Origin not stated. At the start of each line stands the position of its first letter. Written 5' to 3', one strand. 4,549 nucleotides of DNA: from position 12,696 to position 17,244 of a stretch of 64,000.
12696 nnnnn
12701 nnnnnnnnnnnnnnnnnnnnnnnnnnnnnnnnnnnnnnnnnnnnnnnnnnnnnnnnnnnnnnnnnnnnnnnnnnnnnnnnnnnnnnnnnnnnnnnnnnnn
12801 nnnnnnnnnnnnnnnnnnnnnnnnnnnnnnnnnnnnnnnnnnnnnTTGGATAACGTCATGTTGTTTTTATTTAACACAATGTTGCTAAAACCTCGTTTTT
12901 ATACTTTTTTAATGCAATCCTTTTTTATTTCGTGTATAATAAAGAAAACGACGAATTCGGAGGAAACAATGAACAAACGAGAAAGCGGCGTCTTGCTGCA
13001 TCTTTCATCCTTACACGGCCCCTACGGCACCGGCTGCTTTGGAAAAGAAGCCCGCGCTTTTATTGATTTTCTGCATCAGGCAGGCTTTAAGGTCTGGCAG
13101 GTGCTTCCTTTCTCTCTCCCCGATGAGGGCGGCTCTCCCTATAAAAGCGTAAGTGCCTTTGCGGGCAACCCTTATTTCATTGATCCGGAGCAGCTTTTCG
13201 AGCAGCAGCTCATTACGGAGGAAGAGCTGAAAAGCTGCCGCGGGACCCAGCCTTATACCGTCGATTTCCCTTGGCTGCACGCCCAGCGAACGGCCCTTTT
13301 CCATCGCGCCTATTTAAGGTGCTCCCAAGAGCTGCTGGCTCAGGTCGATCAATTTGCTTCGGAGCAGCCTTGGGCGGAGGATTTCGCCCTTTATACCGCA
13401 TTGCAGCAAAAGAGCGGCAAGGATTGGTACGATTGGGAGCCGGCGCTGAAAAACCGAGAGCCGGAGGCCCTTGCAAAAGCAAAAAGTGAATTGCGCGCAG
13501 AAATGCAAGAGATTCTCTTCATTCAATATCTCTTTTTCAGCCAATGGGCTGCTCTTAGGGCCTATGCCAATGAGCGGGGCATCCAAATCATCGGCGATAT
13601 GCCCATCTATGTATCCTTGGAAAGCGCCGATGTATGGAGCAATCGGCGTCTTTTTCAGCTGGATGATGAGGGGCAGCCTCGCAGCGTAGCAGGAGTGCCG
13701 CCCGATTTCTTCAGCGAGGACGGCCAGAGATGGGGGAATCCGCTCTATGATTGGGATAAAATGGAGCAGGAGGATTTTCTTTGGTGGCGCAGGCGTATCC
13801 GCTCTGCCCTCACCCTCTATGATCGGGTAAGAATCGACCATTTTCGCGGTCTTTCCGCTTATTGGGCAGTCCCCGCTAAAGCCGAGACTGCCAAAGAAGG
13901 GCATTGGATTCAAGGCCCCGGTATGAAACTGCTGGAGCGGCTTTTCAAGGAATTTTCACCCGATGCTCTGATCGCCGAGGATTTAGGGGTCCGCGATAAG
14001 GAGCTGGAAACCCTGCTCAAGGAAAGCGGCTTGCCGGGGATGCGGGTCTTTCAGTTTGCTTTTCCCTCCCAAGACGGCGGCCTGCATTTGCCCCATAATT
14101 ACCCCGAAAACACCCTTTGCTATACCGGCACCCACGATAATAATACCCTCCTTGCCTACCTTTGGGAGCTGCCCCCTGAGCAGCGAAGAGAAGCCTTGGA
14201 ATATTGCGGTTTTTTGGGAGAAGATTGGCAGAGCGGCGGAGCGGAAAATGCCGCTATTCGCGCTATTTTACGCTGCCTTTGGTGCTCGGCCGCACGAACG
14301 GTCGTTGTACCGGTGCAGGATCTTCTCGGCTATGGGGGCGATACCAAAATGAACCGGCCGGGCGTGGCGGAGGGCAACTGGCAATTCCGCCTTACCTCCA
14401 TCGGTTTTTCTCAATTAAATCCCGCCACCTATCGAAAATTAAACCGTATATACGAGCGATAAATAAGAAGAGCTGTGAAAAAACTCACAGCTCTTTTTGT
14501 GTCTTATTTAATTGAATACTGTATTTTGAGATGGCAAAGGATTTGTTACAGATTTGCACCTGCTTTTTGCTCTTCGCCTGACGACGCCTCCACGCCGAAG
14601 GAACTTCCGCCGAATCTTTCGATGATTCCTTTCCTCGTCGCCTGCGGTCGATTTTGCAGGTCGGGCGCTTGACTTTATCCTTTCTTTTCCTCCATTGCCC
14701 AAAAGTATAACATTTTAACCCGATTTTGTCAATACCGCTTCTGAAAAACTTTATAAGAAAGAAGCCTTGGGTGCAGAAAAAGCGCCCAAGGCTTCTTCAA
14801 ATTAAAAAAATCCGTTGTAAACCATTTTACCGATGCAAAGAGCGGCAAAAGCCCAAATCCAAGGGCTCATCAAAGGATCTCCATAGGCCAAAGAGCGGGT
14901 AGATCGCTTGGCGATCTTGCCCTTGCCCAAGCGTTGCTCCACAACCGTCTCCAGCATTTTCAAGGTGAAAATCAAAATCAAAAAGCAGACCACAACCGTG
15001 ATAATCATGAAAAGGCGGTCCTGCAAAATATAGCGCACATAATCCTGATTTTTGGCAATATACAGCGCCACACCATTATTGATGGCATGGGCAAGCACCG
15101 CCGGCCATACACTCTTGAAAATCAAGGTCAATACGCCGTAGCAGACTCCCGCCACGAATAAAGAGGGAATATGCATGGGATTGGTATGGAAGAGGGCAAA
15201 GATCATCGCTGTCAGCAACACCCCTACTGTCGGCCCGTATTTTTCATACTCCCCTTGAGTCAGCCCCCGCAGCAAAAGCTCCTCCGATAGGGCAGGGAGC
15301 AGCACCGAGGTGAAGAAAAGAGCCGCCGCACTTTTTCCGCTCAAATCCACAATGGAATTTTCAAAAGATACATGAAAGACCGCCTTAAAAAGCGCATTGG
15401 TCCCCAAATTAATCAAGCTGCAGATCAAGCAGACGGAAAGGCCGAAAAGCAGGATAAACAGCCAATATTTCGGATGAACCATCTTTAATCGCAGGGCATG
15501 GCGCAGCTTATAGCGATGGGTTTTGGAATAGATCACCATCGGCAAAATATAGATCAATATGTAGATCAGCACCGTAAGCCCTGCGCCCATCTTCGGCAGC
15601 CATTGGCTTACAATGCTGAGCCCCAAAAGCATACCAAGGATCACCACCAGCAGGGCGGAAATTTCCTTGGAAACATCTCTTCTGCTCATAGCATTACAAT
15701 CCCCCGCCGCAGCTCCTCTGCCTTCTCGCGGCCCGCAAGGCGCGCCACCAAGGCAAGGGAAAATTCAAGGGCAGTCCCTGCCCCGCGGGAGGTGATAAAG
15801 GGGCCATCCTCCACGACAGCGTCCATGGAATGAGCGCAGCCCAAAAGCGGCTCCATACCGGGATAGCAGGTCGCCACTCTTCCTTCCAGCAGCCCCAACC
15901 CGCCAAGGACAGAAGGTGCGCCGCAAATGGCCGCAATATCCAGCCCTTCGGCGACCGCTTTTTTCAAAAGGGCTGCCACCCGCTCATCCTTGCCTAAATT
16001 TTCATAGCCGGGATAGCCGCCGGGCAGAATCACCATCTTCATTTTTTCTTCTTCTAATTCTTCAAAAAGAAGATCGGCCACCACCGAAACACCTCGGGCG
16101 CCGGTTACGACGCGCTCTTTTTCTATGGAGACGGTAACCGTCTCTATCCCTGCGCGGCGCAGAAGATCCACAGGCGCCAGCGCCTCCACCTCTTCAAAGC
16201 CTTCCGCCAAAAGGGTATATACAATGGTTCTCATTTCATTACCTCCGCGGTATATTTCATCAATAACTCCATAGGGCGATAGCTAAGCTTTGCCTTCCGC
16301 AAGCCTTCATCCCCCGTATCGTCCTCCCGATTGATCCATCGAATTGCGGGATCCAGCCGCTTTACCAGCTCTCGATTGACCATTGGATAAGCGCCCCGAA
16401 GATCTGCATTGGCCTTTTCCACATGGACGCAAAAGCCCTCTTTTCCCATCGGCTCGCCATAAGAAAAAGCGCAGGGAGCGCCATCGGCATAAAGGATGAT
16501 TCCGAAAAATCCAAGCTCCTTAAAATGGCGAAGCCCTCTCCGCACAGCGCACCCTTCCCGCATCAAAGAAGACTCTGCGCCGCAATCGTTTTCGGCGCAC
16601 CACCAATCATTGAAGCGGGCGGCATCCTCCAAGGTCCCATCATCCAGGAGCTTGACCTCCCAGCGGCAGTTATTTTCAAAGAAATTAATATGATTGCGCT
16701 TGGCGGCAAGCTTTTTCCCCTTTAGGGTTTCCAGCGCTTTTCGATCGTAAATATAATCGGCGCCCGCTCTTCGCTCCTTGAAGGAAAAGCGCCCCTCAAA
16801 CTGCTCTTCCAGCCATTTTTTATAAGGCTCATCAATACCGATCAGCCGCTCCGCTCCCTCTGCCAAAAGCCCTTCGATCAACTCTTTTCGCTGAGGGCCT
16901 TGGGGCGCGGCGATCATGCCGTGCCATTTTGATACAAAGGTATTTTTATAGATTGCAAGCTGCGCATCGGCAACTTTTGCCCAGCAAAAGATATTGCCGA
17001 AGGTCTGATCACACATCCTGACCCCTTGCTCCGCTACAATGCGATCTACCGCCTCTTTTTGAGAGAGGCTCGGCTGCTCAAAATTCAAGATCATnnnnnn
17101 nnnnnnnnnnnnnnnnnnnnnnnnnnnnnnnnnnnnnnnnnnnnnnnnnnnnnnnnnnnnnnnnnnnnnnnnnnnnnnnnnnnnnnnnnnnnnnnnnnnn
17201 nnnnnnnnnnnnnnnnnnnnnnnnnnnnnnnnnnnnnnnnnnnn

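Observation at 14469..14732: Stand-alone glmS-type ribozyme with its own consensus promoter and no glmS gene downstream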

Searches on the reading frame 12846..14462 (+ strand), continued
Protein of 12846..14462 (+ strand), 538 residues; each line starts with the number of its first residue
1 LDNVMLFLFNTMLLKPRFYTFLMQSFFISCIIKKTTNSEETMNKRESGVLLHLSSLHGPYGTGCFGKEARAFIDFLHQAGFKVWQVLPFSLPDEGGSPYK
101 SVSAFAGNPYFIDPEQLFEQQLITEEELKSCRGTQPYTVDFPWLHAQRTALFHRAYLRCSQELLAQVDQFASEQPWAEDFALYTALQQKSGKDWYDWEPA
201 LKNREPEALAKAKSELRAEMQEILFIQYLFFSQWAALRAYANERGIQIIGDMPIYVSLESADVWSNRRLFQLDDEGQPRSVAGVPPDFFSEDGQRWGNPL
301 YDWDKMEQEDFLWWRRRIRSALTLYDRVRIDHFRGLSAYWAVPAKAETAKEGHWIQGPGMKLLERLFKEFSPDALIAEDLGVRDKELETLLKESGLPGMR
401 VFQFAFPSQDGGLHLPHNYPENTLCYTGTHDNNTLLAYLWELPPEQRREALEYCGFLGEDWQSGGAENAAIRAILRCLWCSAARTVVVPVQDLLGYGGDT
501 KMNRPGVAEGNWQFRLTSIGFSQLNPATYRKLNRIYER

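Call 48: list_cluster_members(proteins=[P0024, P0008, P0148, P0191, P0144, P0142, P0149, P0151, P0163, P0164])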
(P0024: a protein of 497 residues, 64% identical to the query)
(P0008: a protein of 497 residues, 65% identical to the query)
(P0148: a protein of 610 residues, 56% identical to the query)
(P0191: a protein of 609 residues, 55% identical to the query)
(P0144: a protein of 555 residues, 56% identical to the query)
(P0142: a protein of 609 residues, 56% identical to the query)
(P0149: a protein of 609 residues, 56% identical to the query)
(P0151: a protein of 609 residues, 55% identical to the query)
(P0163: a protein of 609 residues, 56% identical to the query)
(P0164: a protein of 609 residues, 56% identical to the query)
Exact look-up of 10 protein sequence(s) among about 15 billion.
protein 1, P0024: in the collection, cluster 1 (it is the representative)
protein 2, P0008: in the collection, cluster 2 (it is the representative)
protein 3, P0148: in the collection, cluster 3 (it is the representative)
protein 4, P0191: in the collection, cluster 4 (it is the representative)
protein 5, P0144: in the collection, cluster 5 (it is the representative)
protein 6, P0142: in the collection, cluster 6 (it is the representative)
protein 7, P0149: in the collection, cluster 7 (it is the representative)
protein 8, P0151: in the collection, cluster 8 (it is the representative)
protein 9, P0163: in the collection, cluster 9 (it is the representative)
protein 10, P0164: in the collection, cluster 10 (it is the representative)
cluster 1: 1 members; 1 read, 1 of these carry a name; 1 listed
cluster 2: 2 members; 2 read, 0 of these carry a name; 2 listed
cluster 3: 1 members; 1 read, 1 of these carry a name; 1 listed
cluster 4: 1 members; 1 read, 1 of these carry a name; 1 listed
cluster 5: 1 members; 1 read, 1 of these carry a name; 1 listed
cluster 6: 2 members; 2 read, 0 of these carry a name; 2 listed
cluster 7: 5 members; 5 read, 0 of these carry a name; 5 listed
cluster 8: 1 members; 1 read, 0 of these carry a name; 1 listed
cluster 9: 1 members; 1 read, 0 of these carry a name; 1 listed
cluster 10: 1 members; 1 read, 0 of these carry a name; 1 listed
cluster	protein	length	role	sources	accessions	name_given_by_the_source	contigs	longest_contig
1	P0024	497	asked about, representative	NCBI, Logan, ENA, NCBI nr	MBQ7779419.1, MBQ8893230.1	MAG: 4-alpha-glucanotransferase [Clostridia bacterium] | 4-alpha-glucanotransferase [Clostridia bacterium]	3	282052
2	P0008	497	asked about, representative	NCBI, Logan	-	-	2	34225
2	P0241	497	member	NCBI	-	-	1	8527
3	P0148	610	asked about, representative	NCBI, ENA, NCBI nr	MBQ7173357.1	MAG: glutamine--fructose-6-phosphate transaminase (isomerizing) [Clostridia bacterium] | glutamine--fructose-6-phosphate transaminase (isomerizing) [Clostridia bacterium]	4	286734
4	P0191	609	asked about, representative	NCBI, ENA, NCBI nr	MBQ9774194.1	MAG: glutamine--fructose-6-phosphate transaminase (isomerizing) [Clostridia bacterium] | glutamine--fructose-6-phosphate transaminase (isomerizing) [Clostridia bacterium]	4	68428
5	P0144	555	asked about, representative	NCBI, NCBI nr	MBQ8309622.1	MAG: glutamine--fructose-6-phosphate transaminase (isomerizing), partial [Clostridia ... | glutamine--fructose-6-phosphate transaminase (isomerizing) [Clostridia bacterium]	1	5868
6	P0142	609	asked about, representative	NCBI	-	-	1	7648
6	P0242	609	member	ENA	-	-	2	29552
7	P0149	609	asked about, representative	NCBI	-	-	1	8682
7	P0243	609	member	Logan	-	-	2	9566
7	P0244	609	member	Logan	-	-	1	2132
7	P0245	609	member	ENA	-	-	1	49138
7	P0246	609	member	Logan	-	-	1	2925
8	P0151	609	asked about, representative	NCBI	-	-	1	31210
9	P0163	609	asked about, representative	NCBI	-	-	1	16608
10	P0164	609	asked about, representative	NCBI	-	-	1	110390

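Call 52: find_encoding_contigs(protein=P0043, flank=10000, max_places=1)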
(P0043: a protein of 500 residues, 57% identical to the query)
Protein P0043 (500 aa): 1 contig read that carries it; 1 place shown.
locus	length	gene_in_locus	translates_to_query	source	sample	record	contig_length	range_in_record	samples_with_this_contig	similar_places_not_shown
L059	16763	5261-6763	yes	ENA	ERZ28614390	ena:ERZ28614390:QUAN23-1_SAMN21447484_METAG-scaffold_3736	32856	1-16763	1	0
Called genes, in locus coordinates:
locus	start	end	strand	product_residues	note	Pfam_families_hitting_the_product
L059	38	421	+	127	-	PF00392:GntR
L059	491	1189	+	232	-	PF00005:ABC_tran, PF13304:AAA_21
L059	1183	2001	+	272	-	-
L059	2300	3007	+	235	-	PF00005:ABC_tran, PF13304:AAA_21 (faint)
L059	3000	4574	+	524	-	-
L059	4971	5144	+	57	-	-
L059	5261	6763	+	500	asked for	PF02446:Glyco_hydro_77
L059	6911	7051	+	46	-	-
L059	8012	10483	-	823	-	PF01935:DUF87 (faint), PF17854:FtsK_alpha, PF01580:FtsK_SpoIIIE, PF09397:FtsK_gamma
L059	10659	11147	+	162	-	PF01243:PNPOx_N, PF12900:Pyridox_ox_2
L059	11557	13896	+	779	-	PF00270:DEAD (faint), PF06733:DEAD_2, PF13307:Helicase_C_2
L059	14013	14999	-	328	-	PF01479:S4 (weak), PF00849:PseudoU_synth_2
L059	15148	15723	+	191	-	PF00156:Pribosyltran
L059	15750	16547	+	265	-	PF20582:UPF0758_N (weak), PF04002:RadC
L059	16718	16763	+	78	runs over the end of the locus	-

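Call 53: find_encoding_contigs(protein=P0040, flank=10000, max_places=1)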
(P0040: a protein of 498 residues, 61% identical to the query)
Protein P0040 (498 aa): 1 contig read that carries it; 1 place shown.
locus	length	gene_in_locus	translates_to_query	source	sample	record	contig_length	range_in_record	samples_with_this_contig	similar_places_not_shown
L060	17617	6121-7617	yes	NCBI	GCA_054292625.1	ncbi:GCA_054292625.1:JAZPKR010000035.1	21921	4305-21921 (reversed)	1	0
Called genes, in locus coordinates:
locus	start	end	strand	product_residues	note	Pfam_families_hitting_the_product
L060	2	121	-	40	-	?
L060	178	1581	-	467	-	PF03372:Exo_endo_phos (faint)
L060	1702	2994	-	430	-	-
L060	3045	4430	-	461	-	-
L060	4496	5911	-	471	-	PF03372:Exo_endo_phos (faint)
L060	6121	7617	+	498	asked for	PF02446:Glyco_hydro_77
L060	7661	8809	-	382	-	PF00180:Iso_dh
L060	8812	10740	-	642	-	PF00330:Aconitase, PF00694:Aconitase_C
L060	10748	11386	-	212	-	PF00392:GntR, PF07729:FCD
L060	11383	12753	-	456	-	PF00682:HMGL-like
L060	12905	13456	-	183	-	PF04260:DUF436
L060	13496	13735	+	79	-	-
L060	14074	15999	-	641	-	PF00753:Lactamase_B, PF12706:Lactamase_B_2, PF23023:Anti-Pycsar_Apyc1 (faint), PF22505:RNase_J_b_CASP, PF07521:RMMBL, PF17770:RNase_J_C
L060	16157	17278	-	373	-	PF05636:HIGH_NTase1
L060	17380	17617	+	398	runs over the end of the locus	PF00871:Acetate_kinase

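Call 68: find_encoding_contigs(protein=P0005, flank=10000, max_places=1)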
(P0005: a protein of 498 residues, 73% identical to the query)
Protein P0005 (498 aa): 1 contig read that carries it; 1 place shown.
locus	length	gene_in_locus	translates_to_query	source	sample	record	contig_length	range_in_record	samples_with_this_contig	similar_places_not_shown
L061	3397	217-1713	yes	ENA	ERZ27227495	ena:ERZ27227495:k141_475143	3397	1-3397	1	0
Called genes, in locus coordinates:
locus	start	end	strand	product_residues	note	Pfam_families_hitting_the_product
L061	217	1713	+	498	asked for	PF02446:Glyco_hydro_77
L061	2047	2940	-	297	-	PF02517:Rce1-like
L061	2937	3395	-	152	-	?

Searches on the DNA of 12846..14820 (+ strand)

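Call 17: search_rna_families(sources=[L001, L002, L003, L004, L005, L006, L007, L008, L009], threshold=gathering)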
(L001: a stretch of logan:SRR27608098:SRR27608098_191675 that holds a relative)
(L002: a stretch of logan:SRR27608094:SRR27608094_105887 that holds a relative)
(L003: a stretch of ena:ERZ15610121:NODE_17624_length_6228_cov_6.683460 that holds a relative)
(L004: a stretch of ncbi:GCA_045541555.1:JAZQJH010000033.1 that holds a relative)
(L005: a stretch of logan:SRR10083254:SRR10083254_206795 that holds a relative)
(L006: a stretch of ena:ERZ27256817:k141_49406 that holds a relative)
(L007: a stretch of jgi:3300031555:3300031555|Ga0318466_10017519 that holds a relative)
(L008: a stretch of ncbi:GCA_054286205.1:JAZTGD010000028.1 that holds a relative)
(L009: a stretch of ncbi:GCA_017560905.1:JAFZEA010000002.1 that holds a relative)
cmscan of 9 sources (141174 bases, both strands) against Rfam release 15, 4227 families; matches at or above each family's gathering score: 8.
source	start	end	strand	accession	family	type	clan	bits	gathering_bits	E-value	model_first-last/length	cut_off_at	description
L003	5793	5951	-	RF00234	glmS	Cis-reg; riboswitch;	-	88.1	37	1.3e-18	1-167/167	no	glmS glucosamine-6-phosphate activated ribozyme aptamer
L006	11679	11838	+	RF00234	glmS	Cis-reg; riboswitch;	-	86.8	37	2.9e-18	1-167/167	no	glmS glucosamine-6-phosphate activated ribozyme aptamer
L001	5002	5159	-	RF00234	glmS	Cis-reg; riboswitch;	-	86.4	37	3.8e-18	1-167/167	no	glmS glucosamine-6-phosphate activated ribozyme aptamer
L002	9543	9700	-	RF00234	glmS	Cis-reg; riboswitch;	-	86.4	37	3.8e-18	1-167/167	no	glmS glucosamine-6-phosphate activated ribozyme aptamer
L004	11141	11324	+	RF00234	glmS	Cis-reg; riboswitch;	-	83.3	37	2.6e-17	1-167/167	no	glmS glucosamine-6-phosphate activated ribozyme aptamer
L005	2214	2397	+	RF00234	glmS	Cis-reg; riboswitch;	-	83.3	37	2.6e-17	1-167/167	no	glmS glucosamine-6-phosphate activated ribozyme aptamer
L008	7806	7878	+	RF00005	tRNA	Gene; tRNA;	CL00001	69.1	29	1.2e-12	1-71/71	no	tRNA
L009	6069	6141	+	RF00005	tRNA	Gene; tRNA;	CL00001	69.1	29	1.2e-12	1-71/71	no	tRNA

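Call 54: search_rna_families(sources=[L059, L060], threshold=gathering)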
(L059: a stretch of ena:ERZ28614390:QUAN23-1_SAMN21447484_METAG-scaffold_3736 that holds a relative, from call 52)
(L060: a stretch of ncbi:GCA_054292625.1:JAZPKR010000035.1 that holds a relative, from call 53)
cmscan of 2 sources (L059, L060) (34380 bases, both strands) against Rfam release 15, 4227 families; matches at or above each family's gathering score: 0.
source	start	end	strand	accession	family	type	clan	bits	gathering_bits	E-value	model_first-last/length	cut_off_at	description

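Call 57: search_rna_families(source=window, start=14400, end=14820, threshold=evalue, max_evalue=5)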
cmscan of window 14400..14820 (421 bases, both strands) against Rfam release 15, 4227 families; matches with E-value up to 5: 7.
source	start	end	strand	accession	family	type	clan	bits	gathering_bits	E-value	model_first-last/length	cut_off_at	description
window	14523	14680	-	RF00234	glmS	Cis-reg; riboswitch;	-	84.1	37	4.7e-20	1-167/167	no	glmS glucosamine-6-phosphate activated ribozyme aptamer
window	14739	14817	+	RF01842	mycoplasma_FSE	Cis-reg; frameshift_element;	-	32.3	88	0.044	1-87/87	no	mycoplasma ribosomal frameshift element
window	14462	14500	+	RF02397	sau-5971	Gene; sRNA;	-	18.4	90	0.79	50-96/96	no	Staphylococcus sRNA sau-5971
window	14731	14815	+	RF02621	BSnc120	Gene; sRNA;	-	17.5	114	0.35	1-88/88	no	Brucella sRNA 120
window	14459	14511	+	RF00750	mir-458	Gene; miRNA;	-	16.8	59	1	1-78/78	no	mir-458 microRNA precursor family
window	14448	14514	+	RF04246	MIR169_8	Gene; miRNA;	CL00098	16.7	107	2.1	35-107/137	no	MIR169_8 microRNA precursor family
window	14737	14809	-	RF00834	mir-268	Gene; miRNA;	-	16.5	47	4.3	1-89/89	no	mir-268 microRNA precursor family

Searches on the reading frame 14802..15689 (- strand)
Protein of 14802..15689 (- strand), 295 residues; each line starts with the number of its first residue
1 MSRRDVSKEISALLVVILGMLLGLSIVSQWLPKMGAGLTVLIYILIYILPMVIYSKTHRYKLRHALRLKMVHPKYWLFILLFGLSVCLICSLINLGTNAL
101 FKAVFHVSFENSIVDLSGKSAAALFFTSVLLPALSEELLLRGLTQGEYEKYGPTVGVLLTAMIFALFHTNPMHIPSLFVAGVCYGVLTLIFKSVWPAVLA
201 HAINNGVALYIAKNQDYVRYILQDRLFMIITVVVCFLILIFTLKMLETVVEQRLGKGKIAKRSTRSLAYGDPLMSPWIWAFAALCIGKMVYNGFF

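Call 5: search_protein_families(library=pfam, proteins=[window:14802-15689:-])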
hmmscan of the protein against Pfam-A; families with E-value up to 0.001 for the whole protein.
window:14802-15689:- (295 aa): 1 family
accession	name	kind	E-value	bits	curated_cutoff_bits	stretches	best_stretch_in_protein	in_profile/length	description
PF02517.21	Rce1-like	-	5.8e-18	65.4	22.4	1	121-206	4-92/93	Type II CAAX prenyl endopeptidase Rce1-like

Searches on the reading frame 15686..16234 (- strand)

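Call 5: search_protein_families(library=pfam, proteins=[window:15686-16234:-])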
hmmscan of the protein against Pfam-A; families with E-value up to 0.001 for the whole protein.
window:15686-16234:- (182 aa): 2 families
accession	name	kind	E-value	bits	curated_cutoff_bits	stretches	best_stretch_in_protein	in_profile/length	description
PF01965.30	DJ-1_PfpI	-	3.4e-39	134.7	26.6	1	5-164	3-164/165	DJ-1/PfpI family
PF07685.20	GATase_3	-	0.00037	20.6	27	1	61-111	38-89/196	CobB/CobQ-like glutamine amidotransferase domain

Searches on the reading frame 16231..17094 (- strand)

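Call 5: search_protein_families(library=pfam, proteins=[window:16231-17094:-])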
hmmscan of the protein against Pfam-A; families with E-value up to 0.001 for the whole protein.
window:16231-17094:- (287 aa): 1 family
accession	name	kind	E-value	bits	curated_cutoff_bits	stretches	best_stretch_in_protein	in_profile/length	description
PF09924.15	LPG_synthase_C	-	1.4e-42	146.2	27.5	1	28-283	9-297/298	Phosphatidylglycerol lysyltransferase, C-terminal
